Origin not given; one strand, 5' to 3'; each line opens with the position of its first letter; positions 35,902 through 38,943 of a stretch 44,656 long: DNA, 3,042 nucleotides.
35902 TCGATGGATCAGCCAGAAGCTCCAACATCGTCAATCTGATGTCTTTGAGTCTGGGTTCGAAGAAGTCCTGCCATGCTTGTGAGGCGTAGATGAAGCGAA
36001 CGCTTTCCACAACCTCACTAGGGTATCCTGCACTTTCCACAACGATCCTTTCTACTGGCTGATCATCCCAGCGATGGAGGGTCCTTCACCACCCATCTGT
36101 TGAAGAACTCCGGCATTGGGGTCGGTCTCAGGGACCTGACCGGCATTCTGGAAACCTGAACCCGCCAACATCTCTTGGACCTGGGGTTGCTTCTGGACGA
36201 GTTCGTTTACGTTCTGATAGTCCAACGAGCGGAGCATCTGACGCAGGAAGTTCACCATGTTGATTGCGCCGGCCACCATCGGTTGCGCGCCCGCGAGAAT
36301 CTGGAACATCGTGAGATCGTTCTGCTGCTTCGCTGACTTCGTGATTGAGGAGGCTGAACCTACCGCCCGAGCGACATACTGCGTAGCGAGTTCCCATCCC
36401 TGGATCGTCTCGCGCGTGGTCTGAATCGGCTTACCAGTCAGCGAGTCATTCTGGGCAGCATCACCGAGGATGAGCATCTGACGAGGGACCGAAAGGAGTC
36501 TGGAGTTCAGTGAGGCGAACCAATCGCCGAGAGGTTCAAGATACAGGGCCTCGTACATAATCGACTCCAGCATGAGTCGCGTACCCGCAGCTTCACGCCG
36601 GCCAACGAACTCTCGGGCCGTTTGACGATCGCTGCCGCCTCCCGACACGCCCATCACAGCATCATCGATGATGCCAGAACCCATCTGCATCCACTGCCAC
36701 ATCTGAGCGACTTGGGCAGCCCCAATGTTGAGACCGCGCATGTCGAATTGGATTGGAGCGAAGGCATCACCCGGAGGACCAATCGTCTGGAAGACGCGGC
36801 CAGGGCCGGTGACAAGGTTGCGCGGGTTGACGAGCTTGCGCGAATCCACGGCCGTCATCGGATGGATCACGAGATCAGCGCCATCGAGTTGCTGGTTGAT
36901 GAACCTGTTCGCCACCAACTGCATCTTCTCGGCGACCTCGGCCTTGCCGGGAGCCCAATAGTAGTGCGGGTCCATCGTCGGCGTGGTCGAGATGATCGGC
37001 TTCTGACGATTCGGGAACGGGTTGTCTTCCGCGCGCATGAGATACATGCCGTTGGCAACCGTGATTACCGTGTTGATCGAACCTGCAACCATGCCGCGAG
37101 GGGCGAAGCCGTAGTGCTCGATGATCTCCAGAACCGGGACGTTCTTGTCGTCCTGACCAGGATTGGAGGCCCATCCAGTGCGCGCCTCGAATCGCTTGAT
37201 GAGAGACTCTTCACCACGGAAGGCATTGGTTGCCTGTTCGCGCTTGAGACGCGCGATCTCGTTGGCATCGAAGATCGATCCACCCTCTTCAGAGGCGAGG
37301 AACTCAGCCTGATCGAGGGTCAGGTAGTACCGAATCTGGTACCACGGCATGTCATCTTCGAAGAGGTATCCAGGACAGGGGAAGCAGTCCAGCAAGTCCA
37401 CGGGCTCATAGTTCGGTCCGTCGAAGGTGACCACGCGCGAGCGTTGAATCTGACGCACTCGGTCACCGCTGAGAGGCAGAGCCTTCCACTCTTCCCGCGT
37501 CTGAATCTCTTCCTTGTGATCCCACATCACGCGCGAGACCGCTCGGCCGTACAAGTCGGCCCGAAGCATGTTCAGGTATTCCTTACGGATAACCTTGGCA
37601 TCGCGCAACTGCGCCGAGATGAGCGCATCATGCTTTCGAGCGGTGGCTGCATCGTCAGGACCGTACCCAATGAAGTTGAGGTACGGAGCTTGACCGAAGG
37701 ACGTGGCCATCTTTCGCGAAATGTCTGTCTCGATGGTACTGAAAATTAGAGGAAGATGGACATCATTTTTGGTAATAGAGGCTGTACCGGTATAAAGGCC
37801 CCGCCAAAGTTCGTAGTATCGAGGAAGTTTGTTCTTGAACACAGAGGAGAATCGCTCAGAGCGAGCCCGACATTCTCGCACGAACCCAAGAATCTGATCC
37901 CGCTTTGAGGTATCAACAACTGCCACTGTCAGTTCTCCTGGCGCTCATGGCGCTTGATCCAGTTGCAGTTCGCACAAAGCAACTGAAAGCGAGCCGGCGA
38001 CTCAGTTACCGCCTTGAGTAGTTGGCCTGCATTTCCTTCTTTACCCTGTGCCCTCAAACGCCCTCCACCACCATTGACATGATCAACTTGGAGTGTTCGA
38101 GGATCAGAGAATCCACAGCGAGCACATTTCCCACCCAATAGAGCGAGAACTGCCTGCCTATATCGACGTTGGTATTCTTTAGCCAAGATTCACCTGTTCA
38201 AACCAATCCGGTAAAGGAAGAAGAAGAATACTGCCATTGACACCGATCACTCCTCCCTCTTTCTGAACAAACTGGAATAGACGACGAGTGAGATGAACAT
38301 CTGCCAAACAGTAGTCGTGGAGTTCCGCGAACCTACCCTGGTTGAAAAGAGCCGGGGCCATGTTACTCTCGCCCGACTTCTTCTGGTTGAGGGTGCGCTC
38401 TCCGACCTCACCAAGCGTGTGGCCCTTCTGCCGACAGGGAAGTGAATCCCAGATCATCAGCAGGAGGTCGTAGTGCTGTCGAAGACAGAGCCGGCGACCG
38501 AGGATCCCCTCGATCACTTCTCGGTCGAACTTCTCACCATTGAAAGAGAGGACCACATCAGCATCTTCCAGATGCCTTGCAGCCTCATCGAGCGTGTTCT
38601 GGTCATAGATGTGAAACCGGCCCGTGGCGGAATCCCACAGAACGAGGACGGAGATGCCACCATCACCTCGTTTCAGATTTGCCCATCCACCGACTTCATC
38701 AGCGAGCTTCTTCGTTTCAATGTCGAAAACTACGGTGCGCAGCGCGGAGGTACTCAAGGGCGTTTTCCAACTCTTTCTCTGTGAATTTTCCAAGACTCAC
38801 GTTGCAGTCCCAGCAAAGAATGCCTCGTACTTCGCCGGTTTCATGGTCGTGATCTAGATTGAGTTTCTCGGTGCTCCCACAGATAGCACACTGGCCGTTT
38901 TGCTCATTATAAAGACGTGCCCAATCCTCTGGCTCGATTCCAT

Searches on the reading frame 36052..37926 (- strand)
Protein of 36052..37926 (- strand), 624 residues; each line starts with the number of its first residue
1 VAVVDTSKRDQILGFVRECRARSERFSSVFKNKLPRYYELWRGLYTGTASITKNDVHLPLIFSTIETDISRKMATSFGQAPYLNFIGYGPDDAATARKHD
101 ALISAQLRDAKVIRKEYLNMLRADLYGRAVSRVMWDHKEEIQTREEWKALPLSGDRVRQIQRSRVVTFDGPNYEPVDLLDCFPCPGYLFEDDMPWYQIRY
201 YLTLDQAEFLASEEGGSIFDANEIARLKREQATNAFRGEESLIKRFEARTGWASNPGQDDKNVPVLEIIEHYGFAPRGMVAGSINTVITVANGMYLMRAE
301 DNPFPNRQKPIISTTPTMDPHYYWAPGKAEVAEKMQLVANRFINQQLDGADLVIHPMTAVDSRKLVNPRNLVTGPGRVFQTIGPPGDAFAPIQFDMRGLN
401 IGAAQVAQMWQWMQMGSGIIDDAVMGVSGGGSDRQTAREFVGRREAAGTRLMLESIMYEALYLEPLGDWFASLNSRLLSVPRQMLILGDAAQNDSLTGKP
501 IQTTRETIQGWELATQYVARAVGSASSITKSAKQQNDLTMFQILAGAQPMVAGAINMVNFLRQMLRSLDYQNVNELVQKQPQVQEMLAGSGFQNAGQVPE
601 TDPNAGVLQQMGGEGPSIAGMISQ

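Call 55: search_protein_families(library=pfam, proteins=[window:36052-37926:-], max_evalue=0.01)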
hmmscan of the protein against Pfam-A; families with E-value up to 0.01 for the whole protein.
window:36052-37926:- (624 aa): 1 family
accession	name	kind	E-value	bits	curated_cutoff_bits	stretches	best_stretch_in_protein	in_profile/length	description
PF23899.1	SU10_portal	-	4.7e-07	29.1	30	1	267-604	275-579/593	Phage SU10 portal protein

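Call 56: search_protein_families(library=phrogs, proteins=[window:36052-37926:-], max_evalue=0.001)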
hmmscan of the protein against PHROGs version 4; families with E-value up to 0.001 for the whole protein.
window:36052-37926:- (624 aa): 2 families
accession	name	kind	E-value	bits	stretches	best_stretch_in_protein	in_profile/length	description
phrog_332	-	connector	7.9e-18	65.1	1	125-595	136-523/560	head-tail adaptor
phrog_1216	-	head and packaging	2.6e-08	33.8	1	219-453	253-489/714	portal protein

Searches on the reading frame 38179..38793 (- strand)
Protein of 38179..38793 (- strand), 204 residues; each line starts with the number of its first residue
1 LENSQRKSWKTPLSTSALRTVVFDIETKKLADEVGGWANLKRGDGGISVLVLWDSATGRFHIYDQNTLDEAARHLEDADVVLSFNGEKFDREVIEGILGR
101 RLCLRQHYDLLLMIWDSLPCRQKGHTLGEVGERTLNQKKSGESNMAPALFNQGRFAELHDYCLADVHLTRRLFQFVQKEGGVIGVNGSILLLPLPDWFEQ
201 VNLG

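Call 93: search_protein_families(library=pfam, proteins=[window:38179-38793:-], max_evalue=0.01)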
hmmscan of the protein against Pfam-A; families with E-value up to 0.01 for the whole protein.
window:38179-38793:- (204 aa): 1 family
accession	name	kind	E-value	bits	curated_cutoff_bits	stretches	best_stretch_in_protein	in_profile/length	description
PF13482.12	RNase_H_2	-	0.00021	21.7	22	1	23-117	3-99/165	RNase_H superfamily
